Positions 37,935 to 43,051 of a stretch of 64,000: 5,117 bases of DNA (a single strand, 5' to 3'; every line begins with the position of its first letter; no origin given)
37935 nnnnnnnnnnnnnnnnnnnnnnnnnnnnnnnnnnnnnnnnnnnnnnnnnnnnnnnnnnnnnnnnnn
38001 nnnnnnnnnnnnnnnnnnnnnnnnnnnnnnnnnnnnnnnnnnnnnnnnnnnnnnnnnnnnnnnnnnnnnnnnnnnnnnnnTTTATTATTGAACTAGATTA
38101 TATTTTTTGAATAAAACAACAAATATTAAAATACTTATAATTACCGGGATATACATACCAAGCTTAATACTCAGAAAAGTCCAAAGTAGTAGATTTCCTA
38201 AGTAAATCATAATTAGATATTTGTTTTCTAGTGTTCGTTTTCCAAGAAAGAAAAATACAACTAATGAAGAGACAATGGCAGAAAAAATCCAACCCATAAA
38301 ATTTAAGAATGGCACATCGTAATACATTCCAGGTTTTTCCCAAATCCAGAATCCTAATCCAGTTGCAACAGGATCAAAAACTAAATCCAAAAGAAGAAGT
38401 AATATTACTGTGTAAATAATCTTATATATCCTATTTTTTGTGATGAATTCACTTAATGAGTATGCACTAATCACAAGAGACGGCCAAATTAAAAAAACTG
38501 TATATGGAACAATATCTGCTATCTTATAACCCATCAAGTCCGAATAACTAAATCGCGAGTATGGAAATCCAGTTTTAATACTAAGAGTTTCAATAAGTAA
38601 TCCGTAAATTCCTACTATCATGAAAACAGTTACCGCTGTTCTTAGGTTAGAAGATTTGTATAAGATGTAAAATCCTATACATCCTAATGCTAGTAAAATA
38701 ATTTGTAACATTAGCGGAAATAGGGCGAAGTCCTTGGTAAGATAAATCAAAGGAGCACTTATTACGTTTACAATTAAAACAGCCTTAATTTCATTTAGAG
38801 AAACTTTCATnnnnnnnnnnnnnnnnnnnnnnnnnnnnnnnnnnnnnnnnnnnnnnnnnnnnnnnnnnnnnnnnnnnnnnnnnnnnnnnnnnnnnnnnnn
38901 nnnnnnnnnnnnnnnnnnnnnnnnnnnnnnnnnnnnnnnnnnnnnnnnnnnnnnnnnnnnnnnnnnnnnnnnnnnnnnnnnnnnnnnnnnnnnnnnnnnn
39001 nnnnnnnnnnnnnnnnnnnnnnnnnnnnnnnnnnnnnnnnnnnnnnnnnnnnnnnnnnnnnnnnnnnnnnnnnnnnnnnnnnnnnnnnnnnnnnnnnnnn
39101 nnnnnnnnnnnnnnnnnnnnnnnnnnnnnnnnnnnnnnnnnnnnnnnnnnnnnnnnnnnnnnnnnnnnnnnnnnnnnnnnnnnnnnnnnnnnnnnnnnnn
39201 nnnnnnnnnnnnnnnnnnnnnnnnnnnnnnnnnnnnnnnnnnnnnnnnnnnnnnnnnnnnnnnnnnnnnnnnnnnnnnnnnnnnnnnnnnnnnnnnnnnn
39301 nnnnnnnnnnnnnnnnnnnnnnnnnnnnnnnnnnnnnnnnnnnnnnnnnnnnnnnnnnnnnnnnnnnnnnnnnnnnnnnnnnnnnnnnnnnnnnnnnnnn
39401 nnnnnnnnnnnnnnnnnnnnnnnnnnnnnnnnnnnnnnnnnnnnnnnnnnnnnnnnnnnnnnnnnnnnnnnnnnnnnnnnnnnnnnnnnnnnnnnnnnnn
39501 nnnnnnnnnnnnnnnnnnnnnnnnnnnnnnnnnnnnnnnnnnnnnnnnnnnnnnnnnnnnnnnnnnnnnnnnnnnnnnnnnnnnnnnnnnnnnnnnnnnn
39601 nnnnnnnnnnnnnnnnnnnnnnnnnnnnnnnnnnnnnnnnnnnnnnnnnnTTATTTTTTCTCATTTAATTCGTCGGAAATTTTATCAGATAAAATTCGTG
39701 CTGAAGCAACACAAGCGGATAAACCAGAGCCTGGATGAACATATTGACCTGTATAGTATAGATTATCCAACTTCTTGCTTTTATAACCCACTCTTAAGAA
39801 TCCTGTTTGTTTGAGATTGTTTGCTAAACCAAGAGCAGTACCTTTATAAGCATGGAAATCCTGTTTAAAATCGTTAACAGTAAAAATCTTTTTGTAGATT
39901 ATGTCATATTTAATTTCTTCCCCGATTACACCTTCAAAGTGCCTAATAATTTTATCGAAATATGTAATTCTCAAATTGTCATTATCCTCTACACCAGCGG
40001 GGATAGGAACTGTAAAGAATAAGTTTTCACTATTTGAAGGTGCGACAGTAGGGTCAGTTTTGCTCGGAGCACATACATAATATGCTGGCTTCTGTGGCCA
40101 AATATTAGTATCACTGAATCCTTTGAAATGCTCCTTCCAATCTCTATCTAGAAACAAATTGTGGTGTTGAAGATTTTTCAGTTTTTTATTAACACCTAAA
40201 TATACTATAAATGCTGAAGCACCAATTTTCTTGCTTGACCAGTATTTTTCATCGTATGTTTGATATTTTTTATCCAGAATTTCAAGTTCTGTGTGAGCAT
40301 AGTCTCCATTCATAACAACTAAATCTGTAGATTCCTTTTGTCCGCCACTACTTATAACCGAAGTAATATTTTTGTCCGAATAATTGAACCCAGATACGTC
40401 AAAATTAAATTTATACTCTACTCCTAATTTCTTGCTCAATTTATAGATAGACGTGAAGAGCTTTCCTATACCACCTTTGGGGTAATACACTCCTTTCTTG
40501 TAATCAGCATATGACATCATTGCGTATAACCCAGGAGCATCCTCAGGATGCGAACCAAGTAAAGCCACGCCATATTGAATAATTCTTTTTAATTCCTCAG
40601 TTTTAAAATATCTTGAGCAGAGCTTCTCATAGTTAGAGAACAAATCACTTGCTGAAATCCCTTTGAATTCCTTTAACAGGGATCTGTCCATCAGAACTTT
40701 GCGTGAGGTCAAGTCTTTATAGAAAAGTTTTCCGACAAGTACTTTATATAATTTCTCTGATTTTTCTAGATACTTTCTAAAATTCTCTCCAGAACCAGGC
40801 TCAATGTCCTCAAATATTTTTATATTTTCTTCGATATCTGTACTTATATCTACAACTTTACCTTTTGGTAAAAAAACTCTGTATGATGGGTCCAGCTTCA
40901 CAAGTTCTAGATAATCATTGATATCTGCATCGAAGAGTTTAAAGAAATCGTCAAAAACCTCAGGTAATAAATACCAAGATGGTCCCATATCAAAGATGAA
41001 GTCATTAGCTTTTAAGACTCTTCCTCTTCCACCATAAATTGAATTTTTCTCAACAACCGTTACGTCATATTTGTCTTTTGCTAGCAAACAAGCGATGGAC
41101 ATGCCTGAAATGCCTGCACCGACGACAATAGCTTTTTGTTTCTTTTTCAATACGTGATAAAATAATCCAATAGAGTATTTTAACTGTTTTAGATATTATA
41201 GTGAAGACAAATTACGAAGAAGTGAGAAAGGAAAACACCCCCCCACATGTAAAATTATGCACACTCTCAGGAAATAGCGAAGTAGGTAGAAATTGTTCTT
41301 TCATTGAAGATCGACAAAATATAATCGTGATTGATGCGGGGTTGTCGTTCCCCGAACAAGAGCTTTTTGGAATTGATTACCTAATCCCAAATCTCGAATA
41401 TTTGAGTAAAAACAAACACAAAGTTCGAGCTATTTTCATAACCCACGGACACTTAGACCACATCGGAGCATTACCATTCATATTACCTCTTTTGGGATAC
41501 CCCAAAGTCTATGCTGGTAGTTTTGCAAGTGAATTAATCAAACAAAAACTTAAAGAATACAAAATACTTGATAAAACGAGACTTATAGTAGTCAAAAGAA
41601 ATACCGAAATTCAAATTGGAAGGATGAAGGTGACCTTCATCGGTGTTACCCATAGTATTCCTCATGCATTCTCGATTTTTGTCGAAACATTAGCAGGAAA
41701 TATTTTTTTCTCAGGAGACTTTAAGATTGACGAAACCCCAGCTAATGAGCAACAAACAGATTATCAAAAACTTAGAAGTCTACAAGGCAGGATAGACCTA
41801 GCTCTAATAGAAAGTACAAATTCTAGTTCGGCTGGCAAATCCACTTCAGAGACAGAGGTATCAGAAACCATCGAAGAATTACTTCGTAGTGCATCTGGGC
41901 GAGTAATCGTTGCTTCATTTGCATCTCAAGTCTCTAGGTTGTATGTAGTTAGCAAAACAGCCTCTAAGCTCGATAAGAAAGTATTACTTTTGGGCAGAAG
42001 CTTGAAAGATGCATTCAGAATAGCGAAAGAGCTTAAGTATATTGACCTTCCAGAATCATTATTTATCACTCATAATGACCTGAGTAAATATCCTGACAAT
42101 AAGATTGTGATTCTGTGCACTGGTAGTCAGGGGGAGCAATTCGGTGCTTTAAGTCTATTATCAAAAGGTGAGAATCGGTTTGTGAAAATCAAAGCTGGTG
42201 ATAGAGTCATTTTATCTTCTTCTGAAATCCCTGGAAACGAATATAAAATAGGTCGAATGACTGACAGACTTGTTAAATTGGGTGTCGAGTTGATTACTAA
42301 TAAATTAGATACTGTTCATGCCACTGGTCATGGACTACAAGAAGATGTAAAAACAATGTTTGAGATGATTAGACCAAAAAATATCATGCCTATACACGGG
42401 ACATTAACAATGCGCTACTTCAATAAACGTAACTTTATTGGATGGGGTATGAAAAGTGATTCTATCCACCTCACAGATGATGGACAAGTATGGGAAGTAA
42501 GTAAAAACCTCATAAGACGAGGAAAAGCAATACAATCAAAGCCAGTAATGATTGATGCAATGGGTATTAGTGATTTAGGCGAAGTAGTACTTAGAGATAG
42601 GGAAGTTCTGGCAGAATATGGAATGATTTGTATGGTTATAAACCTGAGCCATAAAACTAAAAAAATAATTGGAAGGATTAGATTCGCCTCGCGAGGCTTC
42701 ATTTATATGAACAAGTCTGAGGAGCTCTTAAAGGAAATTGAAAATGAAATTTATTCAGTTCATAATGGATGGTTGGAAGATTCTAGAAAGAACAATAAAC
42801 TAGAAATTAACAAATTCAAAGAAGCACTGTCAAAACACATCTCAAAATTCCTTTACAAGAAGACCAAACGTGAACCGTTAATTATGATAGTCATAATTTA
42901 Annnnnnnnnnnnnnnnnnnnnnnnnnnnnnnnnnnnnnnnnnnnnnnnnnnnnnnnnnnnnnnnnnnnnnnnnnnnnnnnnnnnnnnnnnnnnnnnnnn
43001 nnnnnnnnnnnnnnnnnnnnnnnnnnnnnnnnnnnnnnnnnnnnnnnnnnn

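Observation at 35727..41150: Five-gene carotenoid cluster with the composition and order of C50 bacterioruberin-type pathways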

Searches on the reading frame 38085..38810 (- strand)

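Call 3: search_protein_families(library=pfam, proteins=[window:38085-38810:-], max_evalue=0.01)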
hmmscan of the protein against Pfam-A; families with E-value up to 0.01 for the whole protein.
window:38085-38810:- (241 aa): 1 family
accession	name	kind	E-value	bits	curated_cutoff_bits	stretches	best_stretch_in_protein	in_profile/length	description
PF04240.17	Caroten_synth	-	4.9e-44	151.2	25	1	37-232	5-208/209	Carotenoid biosynthesis protein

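Call 4: search_protein_families(library=ncbifam, proteins=[window:38085-38810:-], max_evalue=0.01)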
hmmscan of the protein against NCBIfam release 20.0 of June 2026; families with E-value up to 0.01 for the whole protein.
window:38085-38810:- (241 aa): 3 families
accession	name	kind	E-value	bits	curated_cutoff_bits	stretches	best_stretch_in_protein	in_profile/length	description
TIGR03460.1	crt_membr_arch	equivalog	3.5e-34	118.8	154.7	1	50-230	53-236/248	bisanhydrobacterioruberin hydratase CruF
NF041333.1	CruF_Halo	equivalog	1.3e-26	93.7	300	1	57-235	72-259/268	bisanhydrobacterioruberin hydratase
NF045693.1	GCarotHydoxCruF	equivalog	3.3e-22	79.2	400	1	51-232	71-270/310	gamma-carotene 1'-hydroxylase CruF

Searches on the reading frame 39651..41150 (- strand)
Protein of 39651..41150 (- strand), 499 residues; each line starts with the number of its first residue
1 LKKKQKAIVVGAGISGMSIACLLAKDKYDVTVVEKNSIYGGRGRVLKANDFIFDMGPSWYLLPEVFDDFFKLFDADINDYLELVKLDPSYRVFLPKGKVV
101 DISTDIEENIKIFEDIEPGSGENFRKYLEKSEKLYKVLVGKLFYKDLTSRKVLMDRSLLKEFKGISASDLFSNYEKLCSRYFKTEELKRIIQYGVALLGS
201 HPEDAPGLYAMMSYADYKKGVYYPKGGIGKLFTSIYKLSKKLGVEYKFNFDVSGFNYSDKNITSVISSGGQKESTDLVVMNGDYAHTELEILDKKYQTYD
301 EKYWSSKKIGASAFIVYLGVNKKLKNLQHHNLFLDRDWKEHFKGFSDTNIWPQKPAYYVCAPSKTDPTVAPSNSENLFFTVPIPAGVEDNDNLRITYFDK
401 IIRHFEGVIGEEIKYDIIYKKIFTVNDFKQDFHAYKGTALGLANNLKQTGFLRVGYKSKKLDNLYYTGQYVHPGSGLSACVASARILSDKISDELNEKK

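Call 3: search_protein_families(library=pfam, proteins=[window:39651-41150:-], max_evalue=0.01)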
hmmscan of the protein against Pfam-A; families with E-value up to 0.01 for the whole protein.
window:39651-41150:- (499 aa): 8 families
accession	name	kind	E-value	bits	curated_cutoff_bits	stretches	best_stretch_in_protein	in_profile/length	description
PF01593.30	Amino_oxidase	-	2.5e-24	86.8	19.8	1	14-487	1-438/443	Flavin containing amine oxidoreductase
PF13450.12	NAD_binding_8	-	1.8e-14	54.2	21.9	1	9-74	1-66/68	NAD(P)-binding Rossmann-like domain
PF01266.30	DAO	-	6.1e-11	42.9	27.9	1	7-40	2-35/353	FAD dependent oxidoreductase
PF07992.20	Pyr_redox_2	-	4e-05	23.6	26.1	1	3-38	141-176/291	Pyridine nucleotide-disulphide oxidoreductase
PF00070.33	Pyr_redox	-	0.0002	22.2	22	1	6-36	1-31/82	Pyridine nucleotide-disulphide oxidoreductase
PF00996.24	GDI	-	0.00052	19.1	23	0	1-46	1-46/436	GDP dissociation inhibitor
PF03486.20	HI0933_like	-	0.00073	19.5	50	0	6-40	2-36/244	HI0933-like protein Rossmann domain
PF01946.23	Thi4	-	0.0096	15.6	26.2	0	7-41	20-55/235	Thi4 family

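Call 4: search_protein_families(library=ncbifam, proteins=[window:39651-41150:-], max_evalue=0.01)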
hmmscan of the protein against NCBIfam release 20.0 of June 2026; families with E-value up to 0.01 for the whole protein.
window:39651-41150:- (499 aa): 53 families (the best 25 are shown)
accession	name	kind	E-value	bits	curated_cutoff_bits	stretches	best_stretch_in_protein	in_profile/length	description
NF058655.1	CrtID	equivalog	3.9e-171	570.1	640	1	8-486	2-476/478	bifunctional phytoene desaturase/3,4-desaturase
TIGR02734.1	crtI_fam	subfamily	3.1e-122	408.8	238.1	1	7-497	1-494/504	phytoene desaturase family protein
NF042421.1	hydcarot_desat_CrtD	equivalog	3.8e-74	249.9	500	1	5-493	2-485/487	1-hydroxycarotenoid 3,4-desaturase CrtD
NF045637.1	carotdesatCrtDProt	equivalog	8.5e-57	192.8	580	1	8-491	2-482/485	1-hydroxycarotenoid 3,4-desaturase CrtD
TIGR02730.1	carot_isom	equivalog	9.9e-25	87.3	586.9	1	7-492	3-489/493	carotenoid isomerase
NF045689.1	BCarotKetCrtO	equivalog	1.3e-13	50.4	1000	2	5-287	4-302/563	beta-carotene ketolase CrtO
TIGR02733.1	desat_CrtD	equivalog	1.3e-13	50.4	549.7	1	5-121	2-119/492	C-3',4' desaturase CrtD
TIGR00562.1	proto_IX_ox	equivalog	5.1e-09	35.2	97.85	1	4-111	2-110/470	protoporphyrinogen oxidase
TIGR03467.1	HpnE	equivalog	5.6e-09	35.8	283.05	1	8-51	2-45/430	hydroxysqualene dehydroxylase HpnE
NF005548.0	PRK07208.1-4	equivalog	1.1e-08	34.2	389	1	3-58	2-57/488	hypothetical protein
NF008843.0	PRK11883.1-3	equivalog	1.8e-08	33.9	406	1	5-64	2-63/424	protoporphyrinogen oxidase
NF005547.0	PRK07208.1-3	equivalog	3.4e-08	32.7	380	1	1-57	1-57/465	hypothetical protein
NF001933.0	PRK00711.1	subfamily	4.6e-08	32.5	383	1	230-303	202-275/429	D-amino acid dehydrogenase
NF005560.0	PRK07233.1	equivalog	1.8e-07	30.4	252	1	6-50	2-46/435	hypothetical protein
NF005549.0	PRK07208.1-5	equivalog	2.8e-07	29.4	587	1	1-57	1-61/534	hypothetical protein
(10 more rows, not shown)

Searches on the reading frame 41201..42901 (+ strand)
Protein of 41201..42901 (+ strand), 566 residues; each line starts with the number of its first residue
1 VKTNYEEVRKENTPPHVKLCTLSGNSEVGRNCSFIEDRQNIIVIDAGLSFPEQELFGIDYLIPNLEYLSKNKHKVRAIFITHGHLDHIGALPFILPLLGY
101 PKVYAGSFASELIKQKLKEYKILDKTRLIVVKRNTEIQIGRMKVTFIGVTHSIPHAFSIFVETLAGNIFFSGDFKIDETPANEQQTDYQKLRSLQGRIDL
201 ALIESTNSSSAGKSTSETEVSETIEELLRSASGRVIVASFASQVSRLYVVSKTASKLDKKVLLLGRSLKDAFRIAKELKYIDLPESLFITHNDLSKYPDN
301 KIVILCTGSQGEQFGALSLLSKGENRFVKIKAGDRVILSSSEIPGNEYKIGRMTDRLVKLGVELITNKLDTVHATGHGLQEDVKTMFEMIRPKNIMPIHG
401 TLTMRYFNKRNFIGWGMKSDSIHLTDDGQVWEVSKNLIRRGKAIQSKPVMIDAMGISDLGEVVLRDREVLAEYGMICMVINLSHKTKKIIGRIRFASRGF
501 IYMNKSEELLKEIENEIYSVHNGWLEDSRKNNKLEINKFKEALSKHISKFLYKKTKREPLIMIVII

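Call 44: search_protein_families(library=ncbifam, proteins=[window:41201-42901:+], max_evalue=0.00001)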
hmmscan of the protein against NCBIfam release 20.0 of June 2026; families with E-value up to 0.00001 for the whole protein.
window:41201-42901:+ (566 aa): 4 families
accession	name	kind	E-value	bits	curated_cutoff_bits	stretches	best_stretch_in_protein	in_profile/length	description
NF047419.1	RNase_J1_RnjA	exception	2.1e-167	558.2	820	1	17-566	2-547/549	ribonuclease J1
TIGR00649.1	MG423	subfamily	6.9e-147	490.1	400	1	17-566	1-546/546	RNase J family beta-CASP ribonuclease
TIGR03675.1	arCOG00543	equivalog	4.4e-16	58.2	580.2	1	15-95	173-249/631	beta-CASP ribonuclease aCPSF1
NF012229.1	bla_class_B_core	domain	2.4e-06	27.8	100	1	29-152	14-130/139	metallo-beta-lactamase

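Call 55: find_homologous_proteins(query=window:41201-42901:+, max_evalue=1e-50)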
Query window:41201-42901:+ (566 aa): 7615 proteins with E <= 1e-50 among 8000 candidates; the best 120 are listed.
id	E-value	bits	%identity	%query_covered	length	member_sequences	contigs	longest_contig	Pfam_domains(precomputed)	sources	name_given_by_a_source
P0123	0.0e+0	1251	100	100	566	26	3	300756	PF17770.8,PF12706.14,PF22505.2,PF23023.2,PF00753.34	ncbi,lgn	-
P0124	0.0e+0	1036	82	98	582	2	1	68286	PF17770.8,PF12706.14,PF22505.2,PF23023.2,PF00753.34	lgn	-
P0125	0.0e+0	1033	80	98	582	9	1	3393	PF17770.8,PF12706.14,PF22505.2,PF23023.2,PF00753.34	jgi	jgi:ribonuclease J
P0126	3.0e-294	995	79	97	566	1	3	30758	PF17770.8,PF12706.14,PF22505.2,PF23023.2,PF00753.34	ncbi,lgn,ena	-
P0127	3.3e-272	922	70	99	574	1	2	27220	PF17770.8,PF12706.14,PF22505.2,PF23023.2,PF00753.34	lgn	-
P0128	8.1e-269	911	72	97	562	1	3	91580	PF17770.8,PF12706.14,PF22505.2,PF23023.2,PF00753.34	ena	-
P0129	1.1e-268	910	71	98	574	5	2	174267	PF17770.8,PF12706.14,PF22505.2,PF23023.2,PF00753.34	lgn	-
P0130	1.0e-267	907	70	98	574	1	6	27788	PF17770.8,PF12706.14,PF22505.2,PF23023.2,PF00753.34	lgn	-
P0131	8.3e-267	904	70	100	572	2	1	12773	PF17770.8,PF12706.14,PF22505.2,PF23023.2,PF00753.34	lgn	-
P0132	1.3e-260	884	69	97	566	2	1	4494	PF17770.8,PF12706.14,PF22505.2,PF23023.2,PF00753.34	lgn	-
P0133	2.8e-259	879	67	99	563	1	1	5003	PF17770.8,PF12706.14,PF22505.2,PF23023.2,PF00753.34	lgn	-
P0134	2.9e-219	747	56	97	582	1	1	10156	PF17770.8,PF12706.14,PF22505.2,PF23023.2,PF00753.34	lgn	-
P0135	7.1e-211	720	57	97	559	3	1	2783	PF17770.8,PF12706.14,PF22505.2,PF23023.2,PF00753.34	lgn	-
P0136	9.0e-211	719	56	99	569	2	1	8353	PF17770.8,PF12706.14,PF22505.2,PF23023.2,PF00753.34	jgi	jgi:ribonuclease J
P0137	1.3e-209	715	55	97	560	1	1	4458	PF17770.8,PF12706.14,PF22505.2,PF23023.2,PF00753.34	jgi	-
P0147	3.6e-207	707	55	97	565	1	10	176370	PF17770.8,PF12706.14,PF22505.2,PF23023.2,PF00753.34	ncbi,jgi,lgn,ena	ncbi:MAG: ribonuclease J [Candidatus Dojkabacteria bacterium]|jgi:ribonuclease J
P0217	2.1e-202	692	54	97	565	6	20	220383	PF17770.8,PF12706.14,PF22505.2,PF23023.2,PF00753.34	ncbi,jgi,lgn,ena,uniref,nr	ncbi:MAG: beta-lactamase [candidate division WS6 bacterium GW2011_GWC1_33_20]|uniref:RNA-metabolisin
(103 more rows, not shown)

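Call 56: find_encoding_contigs(protein=P0123, flank=3000, max_places=3)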
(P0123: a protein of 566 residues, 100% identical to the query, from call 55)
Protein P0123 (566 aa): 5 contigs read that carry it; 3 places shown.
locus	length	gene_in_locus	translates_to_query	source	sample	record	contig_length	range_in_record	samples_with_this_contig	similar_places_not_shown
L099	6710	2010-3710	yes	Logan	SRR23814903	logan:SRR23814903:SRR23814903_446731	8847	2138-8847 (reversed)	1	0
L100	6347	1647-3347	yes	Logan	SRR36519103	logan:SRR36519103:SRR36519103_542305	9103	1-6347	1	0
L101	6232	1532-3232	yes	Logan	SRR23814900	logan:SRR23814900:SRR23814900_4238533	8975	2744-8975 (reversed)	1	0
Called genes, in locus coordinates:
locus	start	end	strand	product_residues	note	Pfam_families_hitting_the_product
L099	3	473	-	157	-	?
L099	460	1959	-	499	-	PF01266:DAO (weak), PF01593:Amino_oxidase, PF13450:NAD_binding_8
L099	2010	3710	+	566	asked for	PF00753:Lactamase_B, PF23023:Anti-Pycsar_Apyc1 (faint), PF12706:Lactamase_B_2, PF22505:RNase_J_b_CASP, PF17770:RNase_J_C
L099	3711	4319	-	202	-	PF00730:HhH-GPD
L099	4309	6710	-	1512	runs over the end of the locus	?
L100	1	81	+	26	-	?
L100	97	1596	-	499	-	PF01266:DAO (weak), PF01593:Amino_oxidase, PF13450:NAD_binding_8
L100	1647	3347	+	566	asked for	PF00753:Lactamase_B, PF23023:Anti-Pycsar_Apyc1 (faint), PF12706:Lactamase_B_2, PF22505:RNase_J_b_CASP, PF17770:RNase_J_C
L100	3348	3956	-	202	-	PF00730:HhH-GPD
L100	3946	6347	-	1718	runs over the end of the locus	?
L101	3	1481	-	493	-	?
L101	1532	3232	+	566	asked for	PF00753:Lactamase_B, PF23023:Anti-Pycsar_Apyc1 (faint), PF12706:Lactamase_B_2, PF22505:RNase_J_b_CASP, PF17770:RNase_J_C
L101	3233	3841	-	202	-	PF00730:HhH-GPD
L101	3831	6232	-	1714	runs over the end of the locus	?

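Call 57: find_encoding_contigs(protein=P0129, flank=9000, max_places=1)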
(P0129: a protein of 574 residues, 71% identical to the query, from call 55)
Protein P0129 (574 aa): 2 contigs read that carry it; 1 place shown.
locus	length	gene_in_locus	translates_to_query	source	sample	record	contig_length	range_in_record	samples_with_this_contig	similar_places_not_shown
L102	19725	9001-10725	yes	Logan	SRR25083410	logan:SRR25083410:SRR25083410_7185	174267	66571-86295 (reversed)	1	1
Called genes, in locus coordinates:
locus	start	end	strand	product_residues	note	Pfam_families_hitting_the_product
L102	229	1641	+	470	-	PF28494:GlyRS_ins_1 (faint), PF00587:tRNA-synt_2b (faint), PF03129:HGTP_anticodon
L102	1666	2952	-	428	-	PF00595:PDZ (faint), PF00089:Trypsin, PF10459:Peptidase_S46 (faint), PF13365:Trypsin_2, PF13180:PDZ_2, PF17820:PDZ_6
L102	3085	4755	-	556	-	PF23357:DUF7088, PF09822:ABC_transp_aux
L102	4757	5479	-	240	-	PF12679:ABC2_membrane_2, PF12730:ABC2_membrane_4 (weak), PF12698:ABC2_membrane_3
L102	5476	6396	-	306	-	PF00005:ABC_tran, PF13304:AAA_21 (faint)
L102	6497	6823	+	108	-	PF01022:HTH_5, PF12840:HTH_20, PF13412:HTH_24 (weak)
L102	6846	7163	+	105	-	PF00085:Thioredoxin, PF13098:Thioredoxin_2 (faint), PF13905:Thioredoxin_8 (faint)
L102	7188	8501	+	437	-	PF13393:tRNA-synt_His, PF00587:tRNA-synt_2b, PF03129:HGTP_anticodon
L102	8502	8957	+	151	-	PF01243:PNPOx_N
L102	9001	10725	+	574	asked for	PF00753:Lactamase_B, PF23023:Anti-Pycsar_Apyc1, PF12706:Lactamase_B_2, PF22505:RNase_J_b_CASP, PF17770:RNase_J_C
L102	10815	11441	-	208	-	PF00730:HhH-GPD, PF00633:HHH (weak)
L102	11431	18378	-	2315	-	-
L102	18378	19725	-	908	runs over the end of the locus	PF00560:LRR_1 (faint), PF23598:LRR_14, PF13385:Laminin_G_3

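Call 58: find_encoding_contigs(protein=P0147, flank=9000, max_places=1)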
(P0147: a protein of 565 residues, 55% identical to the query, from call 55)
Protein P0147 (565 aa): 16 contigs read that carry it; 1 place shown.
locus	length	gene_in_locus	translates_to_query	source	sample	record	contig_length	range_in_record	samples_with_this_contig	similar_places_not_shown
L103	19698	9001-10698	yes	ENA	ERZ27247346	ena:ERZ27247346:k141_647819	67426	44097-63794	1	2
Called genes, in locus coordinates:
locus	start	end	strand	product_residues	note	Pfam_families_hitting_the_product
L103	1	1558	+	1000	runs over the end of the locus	PF01370:Epimerase (weak), PF13196:DUF4012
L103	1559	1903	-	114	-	-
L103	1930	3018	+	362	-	PF03979:Sigma70_r1_1, PF00140:Sigma70_r1_2, PF04542:Sigma70_r2, PF04539:Sigma70_r3, PF04545:Sigma70_r4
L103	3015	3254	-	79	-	-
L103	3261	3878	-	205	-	-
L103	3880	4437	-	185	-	-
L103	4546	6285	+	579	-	PF00133:tRNA-synt_1, PF01406:tRNA-synt_1e (faint), PF09334:tRNA-synt_1g, PF19303:Anticodon_3, PF08264:Anticodon_1 (weak)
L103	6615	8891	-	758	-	PF00133:tRNA-synt_1, PF09334:tRNA-synt_1g, PF13603:tRNA-synt_1_2 (weak), PF09334:tRNA-synt_1g (weak), PF08264:Anticodon_1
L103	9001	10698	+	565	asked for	PF00753:Lactamase_B, PF23023:Anti-Pycsar_Apyc1 (faint), PF12706:Lactamase_B_2, PF22505:RNase_J_b_CASP, PF17770:RNase_J_C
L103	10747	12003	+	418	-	PF06723:MreB_Mbl (faint), PF11104:PilM_2, PF06277:EutA (weak), PF14450:FtsA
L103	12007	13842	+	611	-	-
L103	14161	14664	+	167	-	PF03167:UDG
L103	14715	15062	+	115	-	PF04343:DUF488, PF22751:DUF488-N3a, PF22752:DUF488-N3i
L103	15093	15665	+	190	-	PF06197:DUF998 (weak)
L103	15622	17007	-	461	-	PF04932:Wzy_C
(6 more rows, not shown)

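Call 59: find_encoding_contigs(protein=P0217, flank=9000, max_places=1)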
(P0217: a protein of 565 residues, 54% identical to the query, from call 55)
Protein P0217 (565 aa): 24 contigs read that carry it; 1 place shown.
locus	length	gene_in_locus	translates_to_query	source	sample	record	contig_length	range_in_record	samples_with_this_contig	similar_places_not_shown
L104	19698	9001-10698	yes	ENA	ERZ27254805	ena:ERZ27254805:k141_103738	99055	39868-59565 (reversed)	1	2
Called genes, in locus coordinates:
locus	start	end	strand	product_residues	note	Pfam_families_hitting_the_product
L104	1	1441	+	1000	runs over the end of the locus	PF13196:DUF4012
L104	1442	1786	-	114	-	-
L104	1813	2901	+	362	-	PF03979:Sigma70_r1_1, PF00140:Sigma70_r1_2, PF04542:Sigma70_r2, PF04539:Sigma70_r3, PF04545:Sigma70_r4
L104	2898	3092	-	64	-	-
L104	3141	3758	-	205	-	-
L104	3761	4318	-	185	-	-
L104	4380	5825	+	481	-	PF00133:tRNA-synt_1, PF01406:tRNA-synt_1e (weak), PF09334:tRNA-synt_1g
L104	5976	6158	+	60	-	-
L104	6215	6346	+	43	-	-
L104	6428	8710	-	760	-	PF00133:tRNA-synt_1, PF09334:tRNA-synt_1g, PF13603:tRNA-synt_1_2 (weak), PF09334:tRNA-synt_1g (weak), PF08264:Anticodon_1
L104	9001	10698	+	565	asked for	PF00753:Lactamase_B, PF23023:Anti-Pycsar_Apyc1 (faint), PF12706:Lactamase_B_2, PF22505:RNase_J_b_CASP, PF17770:RNase_J_C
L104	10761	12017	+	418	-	PF06723:MreB_Mbl (faint), PF06277:EutA (weak), PF11104:PilM_2, PF14450:FtsA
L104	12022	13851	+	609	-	PF04865:Baseplate_J (weak)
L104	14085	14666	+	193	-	-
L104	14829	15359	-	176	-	PF13083:KH_KhpA-B, PF01424:R3H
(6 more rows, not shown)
